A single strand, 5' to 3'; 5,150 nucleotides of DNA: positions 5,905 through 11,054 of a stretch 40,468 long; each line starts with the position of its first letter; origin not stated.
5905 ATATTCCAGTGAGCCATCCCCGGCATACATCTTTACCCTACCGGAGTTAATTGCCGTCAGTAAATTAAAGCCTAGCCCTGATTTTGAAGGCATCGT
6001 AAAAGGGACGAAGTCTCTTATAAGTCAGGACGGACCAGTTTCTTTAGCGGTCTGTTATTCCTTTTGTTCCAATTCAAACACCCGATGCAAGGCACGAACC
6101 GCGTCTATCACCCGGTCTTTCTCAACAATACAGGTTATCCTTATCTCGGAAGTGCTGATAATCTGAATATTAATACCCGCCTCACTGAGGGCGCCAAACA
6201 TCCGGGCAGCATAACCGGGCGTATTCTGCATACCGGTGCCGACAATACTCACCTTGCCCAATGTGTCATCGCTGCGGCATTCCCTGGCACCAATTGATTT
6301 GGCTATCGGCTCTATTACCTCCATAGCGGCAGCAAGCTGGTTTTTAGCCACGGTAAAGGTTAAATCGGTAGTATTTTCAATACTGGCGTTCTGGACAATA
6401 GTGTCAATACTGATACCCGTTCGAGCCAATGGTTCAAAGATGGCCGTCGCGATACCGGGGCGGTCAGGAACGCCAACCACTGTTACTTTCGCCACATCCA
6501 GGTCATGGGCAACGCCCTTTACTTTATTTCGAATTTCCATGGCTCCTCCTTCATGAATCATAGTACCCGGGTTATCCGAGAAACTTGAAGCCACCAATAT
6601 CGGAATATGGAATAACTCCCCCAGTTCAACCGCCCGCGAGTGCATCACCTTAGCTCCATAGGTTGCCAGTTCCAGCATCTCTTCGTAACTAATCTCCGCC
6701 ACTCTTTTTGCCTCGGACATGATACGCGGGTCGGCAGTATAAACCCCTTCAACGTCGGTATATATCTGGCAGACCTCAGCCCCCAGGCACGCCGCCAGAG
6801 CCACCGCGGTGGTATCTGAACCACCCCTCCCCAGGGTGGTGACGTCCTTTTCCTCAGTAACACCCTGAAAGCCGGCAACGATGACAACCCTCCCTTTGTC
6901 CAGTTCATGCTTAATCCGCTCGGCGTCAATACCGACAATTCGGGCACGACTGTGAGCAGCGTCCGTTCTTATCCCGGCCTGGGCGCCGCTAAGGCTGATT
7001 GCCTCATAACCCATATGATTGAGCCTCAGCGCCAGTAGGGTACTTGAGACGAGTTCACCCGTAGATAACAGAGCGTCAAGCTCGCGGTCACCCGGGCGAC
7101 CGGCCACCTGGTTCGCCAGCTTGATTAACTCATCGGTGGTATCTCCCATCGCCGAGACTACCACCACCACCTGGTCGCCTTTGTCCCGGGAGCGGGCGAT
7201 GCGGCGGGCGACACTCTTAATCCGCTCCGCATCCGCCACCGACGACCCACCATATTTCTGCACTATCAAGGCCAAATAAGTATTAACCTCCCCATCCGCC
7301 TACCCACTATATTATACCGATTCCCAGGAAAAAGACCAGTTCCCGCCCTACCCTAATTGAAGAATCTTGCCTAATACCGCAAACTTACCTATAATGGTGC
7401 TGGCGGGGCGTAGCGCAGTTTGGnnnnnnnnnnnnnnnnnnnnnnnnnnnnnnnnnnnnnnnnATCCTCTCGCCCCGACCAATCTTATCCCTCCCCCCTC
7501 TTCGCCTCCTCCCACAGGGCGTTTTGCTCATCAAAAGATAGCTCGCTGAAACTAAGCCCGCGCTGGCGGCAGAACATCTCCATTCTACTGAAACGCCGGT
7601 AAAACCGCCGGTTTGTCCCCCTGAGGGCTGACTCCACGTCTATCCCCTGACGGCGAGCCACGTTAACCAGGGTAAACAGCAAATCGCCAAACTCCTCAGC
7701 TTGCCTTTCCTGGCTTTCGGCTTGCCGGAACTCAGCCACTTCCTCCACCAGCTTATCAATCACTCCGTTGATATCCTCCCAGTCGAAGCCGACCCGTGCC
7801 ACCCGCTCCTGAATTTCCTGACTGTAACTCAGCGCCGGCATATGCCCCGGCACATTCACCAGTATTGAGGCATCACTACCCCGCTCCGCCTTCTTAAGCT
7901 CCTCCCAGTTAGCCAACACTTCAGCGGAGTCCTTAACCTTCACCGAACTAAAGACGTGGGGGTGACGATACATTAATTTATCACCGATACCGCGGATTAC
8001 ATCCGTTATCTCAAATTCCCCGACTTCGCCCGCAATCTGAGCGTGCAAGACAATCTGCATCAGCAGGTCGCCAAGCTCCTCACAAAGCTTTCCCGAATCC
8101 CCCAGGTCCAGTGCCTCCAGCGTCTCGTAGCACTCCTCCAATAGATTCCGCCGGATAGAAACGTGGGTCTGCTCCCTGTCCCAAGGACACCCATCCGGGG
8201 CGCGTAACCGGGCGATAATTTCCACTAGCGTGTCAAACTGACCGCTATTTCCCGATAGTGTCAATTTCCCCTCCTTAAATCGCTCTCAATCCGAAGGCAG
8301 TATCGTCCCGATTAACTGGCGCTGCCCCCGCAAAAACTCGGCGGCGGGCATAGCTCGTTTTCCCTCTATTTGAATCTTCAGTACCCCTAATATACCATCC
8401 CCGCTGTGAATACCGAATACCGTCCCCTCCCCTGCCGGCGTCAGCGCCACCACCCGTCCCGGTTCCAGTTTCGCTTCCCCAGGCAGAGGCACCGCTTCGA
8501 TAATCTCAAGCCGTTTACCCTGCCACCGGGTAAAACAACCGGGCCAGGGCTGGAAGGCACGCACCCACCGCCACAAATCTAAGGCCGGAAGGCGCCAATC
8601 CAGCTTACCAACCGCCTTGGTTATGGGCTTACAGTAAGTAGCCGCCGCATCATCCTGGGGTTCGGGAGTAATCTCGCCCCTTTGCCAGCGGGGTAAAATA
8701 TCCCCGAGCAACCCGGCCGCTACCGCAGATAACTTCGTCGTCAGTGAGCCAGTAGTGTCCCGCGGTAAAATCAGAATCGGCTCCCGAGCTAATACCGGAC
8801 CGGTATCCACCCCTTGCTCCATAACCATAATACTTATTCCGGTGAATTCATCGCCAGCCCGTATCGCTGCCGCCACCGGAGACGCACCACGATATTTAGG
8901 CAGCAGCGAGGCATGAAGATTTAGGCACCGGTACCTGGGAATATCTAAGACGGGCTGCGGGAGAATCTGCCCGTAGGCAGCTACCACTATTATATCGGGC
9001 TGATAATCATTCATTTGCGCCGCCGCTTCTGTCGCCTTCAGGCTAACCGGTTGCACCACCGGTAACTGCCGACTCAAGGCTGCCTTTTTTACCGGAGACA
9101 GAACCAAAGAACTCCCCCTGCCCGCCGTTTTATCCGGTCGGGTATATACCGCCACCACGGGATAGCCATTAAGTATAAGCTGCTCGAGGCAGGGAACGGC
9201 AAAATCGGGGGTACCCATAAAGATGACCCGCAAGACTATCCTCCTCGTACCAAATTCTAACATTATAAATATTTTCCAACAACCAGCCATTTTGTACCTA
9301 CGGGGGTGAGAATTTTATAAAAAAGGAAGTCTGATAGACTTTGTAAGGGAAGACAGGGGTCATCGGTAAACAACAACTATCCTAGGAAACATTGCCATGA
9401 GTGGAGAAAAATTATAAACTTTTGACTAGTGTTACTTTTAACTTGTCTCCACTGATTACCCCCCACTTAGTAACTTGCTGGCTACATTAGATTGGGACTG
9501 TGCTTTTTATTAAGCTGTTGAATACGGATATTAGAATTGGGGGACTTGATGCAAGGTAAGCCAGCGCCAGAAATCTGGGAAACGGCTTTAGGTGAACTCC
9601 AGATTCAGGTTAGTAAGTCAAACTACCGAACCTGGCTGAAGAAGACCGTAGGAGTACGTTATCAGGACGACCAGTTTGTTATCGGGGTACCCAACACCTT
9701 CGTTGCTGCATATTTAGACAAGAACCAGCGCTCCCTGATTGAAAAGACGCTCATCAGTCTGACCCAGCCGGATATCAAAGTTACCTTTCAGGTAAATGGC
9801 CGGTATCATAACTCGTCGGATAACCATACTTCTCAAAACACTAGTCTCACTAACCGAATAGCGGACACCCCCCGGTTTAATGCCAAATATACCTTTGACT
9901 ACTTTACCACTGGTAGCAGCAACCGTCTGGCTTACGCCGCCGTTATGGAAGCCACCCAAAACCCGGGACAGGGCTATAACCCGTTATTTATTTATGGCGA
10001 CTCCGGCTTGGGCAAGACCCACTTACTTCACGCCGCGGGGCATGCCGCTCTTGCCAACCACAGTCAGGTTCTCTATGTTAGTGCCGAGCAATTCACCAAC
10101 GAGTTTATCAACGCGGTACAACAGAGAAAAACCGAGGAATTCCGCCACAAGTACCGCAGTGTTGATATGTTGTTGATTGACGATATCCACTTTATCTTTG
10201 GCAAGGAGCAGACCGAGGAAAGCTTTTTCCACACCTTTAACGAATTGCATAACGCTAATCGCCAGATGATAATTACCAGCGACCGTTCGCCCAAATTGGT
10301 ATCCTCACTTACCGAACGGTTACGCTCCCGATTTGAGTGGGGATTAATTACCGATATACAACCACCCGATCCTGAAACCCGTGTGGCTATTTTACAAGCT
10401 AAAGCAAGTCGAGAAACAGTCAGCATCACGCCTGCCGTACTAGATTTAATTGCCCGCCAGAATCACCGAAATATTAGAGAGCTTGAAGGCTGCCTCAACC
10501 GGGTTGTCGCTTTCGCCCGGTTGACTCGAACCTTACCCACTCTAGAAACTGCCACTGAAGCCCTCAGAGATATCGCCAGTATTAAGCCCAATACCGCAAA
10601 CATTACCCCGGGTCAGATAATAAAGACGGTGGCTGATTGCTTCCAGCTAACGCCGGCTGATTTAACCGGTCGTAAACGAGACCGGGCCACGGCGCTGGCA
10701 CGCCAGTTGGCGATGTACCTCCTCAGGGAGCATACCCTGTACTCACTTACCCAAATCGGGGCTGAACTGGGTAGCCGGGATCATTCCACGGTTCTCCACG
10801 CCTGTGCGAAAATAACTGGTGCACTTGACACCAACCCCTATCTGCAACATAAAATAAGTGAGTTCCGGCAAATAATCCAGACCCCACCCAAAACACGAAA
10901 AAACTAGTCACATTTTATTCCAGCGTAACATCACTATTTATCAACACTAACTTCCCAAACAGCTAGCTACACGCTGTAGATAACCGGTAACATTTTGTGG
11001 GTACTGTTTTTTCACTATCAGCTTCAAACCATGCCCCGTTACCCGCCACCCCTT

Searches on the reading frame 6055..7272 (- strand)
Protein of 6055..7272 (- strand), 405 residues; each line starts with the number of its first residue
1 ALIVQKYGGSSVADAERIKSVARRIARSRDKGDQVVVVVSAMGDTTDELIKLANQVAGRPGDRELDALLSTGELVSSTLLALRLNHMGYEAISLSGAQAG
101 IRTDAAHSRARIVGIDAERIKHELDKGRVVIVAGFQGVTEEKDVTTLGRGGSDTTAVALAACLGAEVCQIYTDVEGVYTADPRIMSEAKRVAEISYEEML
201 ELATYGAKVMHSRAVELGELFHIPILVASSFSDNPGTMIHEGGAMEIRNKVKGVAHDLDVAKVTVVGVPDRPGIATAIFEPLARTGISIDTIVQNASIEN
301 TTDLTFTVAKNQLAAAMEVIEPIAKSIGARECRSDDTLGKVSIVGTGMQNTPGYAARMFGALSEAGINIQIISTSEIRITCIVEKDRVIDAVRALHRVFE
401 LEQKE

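Call 27: search_protein_families(library=pfam, proteins=[window:6055-7272:-], max_evalue=0.0001)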
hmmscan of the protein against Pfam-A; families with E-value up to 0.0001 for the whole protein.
window:6055-7272:- (405 aa): 5 families
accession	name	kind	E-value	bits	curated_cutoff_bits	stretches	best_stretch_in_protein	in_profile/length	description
PF00696.33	AA_kinase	-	1e-54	186.2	24.9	1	2-228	2-233/234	Amino acid kinase family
PF22468.2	ACT_9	-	4.7e-36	122.8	27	2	341-399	1-61/61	ACT domain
PF13840.12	ACT_7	-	3e-23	81.9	27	1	334-397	2-65/65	ACT domain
PF01842.31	ACT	-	3.3e-19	68.8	27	2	264-321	3-62/66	ACT domain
PF13740.12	ACT_6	-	2.2e-05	24.7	23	0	263-300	5-40/76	ACT domain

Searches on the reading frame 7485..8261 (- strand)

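Call 90: search_protein_families(library=pfam, proteins=[window:7485-8261:-], max_evalue=0.001)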
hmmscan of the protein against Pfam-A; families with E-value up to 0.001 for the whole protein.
window:7485-8261:- (258 aa): 2 families
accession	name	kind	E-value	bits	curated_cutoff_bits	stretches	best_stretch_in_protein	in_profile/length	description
PF03819.22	MazG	-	2.5e-30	105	22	2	31-104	1-74/74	MazG nucleotide pyrophosphohydrolase domain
PF01503.22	PRA-PH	-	5.5e-10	40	21.3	1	167-218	30-84/86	Phosphoribosyl-ATP pyrophosphohydrolase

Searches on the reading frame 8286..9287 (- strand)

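Call 27: search_protein_families(library=pfam, proteins=[window:8286-9287:-], max_evalue=0.0001)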
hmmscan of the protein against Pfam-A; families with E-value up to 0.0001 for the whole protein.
window:8286-9287:- (333 aa): 2 families
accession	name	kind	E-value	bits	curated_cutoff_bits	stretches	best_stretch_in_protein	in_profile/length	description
PF00551.24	Formyl_trans_N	-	1.7e-41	142.4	26.1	1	20-189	2-172/181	Formyl transferase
PF02911.23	Formyl_trans_C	-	6.9e-23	81.2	21.1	1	222-322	2-99/100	Formyl transferase, C-terminal domain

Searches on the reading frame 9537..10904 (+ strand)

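Call 27: search_protein_families(library=pfam, proteins=[window:9537-10904:+], max_evalue=0.0001)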
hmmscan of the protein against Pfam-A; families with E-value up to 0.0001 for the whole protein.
window:9537-10904:+ (456 aa): 9 families
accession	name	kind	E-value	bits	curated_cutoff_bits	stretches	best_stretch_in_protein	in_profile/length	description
PF00308.24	Bac_DnaA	-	8.1e-67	224.9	23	1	115-273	2-162/162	Bacterial DnaA ATPAse domain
PF08299.17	Bac_DnaA_C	-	7.6e-27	93.6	31.5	1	360-426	3-69/69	Bacterial dnaA protein helix-turn-helix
PF01695.23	IstB_IS21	-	5.4e-10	39.6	24.1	1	150-251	95-195/238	IstB-like ATP binding protein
PF11638.13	DnaA_N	-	4.2e-09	36.4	24.6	1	12-70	2-61/65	DnaA N-terminal domain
PF00004.35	AAA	-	3.7e-08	34.3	21.2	1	151-267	2-128/131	ATPase family associated with various cellular activities (AAA)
PF13173.12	AAA_14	-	3.2e-06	27.6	27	1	148-267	3-116/129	AAA domain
PF13191.12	AAA_16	-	2.4e-05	25.4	32.6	0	144-194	20-73/167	AAA ATPase domain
PF01637.24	ATPase_2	-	2.5e-05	24.6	33.2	1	146-255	19-123/225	ATPase domain predominantly from Archaea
PF13401.12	AAA_22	-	3.4e-05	24.6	27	0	148-187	6-45/130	AAA domain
